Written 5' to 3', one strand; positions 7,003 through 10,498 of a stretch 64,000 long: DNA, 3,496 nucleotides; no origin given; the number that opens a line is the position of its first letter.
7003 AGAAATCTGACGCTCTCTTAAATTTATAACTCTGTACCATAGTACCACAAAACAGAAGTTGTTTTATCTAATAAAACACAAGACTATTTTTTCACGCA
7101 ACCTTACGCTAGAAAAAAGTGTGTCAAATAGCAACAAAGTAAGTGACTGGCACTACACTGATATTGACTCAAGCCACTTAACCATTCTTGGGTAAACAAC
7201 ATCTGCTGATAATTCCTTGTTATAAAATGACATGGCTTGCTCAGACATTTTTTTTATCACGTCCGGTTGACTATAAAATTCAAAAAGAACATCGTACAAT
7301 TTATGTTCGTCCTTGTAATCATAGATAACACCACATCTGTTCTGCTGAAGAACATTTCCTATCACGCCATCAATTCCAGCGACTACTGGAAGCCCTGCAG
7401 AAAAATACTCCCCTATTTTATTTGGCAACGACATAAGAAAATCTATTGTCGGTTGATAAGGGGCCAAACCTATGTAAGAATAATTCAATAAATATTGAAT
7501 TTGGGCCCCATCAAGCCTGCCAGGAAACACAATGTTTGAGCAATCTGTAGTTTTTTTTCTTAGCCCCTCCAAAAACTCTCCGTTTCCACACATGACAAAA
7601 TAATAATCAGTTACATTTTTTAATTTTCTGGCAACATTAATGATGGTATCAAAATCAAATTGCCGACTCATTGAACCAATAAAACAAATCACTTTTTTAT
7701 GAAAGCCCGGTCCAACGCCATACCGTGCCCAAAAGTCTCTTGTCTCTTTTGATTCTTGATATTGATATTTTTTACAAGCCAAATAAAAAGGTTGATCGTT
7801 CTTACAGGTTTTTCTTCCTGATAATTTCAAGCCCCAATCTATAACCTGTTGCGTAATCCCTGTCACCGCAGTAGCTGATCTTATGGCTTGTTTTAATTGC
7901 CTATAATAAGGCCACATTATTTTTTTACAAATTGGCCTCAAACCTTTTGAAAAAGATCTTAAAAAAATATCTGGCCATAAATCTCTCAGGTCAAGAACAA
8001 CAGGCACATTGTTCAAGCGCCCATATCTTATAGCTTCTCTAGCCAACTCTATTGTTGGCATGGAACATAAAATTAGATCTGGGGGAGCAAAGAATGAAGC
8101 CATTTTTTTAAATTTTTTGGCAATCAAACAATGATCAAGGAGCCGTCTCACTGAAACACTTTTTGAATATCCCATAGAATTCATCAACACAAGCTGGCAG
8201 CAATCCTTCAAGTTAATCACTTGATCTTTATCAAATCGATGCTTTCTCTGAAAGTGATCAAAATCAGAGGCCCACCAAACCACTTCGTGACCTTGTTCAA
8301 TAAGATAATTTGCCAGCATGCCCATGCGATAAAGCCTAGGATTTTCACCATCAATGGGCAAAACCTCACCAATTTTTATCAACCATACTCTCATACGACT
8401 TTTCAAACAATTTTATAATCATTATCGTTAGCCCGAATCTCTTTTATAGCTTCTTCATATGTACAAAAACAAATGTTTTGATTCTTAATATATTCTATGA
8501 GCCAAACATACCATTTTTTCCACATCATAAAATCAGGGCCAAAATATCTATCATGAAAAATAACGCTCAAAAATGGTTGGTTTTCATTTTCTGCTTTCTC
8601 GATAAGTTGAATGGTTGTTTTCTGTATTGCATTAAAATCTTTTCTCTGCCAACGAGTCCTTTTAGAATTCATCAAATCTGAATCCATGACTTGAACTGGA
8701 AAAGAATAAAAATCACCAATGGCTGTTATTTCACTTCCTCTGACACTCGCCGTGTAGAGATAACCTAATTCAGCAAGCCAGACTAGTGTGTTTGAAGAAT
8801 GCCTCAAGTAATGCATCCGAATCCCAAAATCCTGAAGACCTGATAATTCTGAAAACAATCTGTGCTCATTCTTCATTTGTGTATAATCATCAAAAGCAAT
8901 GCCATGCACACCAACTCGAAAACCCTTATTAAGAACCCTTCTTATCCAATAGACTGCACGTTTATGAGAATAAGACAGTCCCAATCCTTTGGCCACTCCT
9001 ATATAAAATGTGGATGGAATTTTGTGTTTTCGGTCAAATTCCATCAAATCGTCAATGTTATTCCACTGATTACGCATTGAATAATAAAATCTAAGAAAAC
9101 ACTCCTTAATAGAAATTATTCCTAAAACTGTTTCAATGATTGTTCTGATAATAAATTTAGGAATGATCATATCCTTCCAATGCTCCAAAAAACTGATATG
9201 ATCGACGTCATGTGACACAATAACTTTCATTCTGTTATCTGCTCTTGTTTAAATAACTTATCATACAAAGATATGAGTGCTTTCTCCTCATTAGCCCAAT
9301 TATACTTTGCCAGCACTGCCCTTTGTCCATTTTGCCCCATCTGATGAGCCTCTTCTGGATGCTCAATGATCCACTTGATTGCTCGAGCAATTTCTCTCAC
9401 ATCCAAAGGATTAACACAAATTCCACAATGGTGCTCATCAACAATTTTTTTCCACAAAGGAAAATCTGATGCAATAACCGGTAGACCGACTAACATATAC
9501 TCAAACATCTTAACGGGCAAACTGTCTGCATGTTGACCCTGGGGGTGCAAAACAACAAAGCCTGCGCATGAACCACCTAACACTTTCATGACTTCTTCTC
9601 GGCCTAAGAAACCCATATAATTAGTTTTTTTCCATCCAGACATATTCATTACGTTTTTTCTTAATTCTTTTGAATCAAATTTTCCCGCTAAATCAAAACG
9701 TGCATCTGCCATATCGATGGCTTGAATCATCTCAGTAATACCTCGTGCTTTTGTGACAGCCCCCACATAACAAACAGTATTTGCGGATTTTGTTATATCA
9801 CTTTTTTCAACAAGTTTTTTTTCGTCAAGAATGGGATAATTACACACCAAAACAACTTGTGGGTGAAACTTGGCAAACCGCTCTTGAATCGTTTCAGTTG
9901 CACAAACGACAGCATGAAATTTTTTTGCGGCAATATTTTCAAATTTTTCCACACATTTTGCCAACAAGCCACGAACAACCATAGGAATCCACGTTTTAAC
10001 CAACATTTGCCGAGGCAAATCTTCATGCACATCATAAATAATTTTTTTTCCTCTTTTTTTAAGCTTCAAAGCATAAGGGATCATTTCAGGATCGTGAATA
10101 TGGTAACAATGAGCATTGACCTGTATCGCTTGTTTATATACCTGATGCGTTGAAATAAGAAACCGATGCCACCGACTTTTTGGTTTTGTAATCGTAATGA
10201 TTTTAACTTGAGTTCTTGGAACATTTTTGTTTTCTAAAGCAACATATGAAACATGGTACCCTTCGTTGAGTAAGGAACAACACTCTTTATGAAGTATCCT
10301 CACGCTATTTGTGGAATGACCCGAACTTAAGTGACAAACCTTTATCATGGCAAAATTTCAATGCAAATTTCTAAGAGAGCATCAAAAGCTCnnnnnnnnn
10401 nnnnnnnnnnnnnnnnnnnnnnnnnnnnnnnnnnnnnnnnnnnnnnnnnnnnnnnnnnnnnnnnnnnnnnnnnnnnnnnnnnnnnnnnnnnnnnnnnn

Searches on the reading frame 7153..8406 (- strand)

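Call 35: search_protein_families(library=pfam, proteins=[window:7153-8406:-], max_evalue=0.00001)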
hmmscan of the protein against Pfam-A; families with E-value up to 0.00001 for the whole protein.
window:7153-8406:- (417 aa): 2 families
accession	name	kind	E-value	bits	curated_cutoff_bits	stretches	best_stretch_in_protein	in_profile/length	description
PF13692.12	Glyco_trans_1_4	-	3.3e-11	44.1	27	1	238-374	2-136/142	Glycosyl transferases group 1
PF00534.26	Glycos_transf_1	-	3.5e-10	40.1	26.4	1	237-391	15-169/172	Glycosyl transferases group 1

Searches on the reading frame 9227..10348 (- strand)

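Call 35: search_protein_families(library=pfam, proteins=[window:9227-10348:-], max_evalue=0.00001)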
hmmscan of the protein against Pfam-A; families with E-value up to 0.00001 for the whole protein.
window:9227-10348:- (373 aa): 4 families
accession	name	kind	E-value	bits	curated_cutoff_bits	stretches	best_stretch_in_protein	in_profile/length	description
PF00534.26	Glycos_transf_1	-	5.7e-20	72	26.4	1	177-343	3-171/172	Glycosyl transferases group 1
PF13524.12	Glyco_trans_1_2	-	2.6e-13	50.6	25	1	206-353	4-137/144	Glycosyl transferase-like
PF13692.12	Glyco_trans_1_4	-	5e-13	50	27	1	190-329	2-141/142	Glycosyl transferases group 1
PF13439.12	Glyco_transf_4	-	2.3e-07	31.4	28.5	1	25-162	14-153/170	Glycosyltransferase Family 4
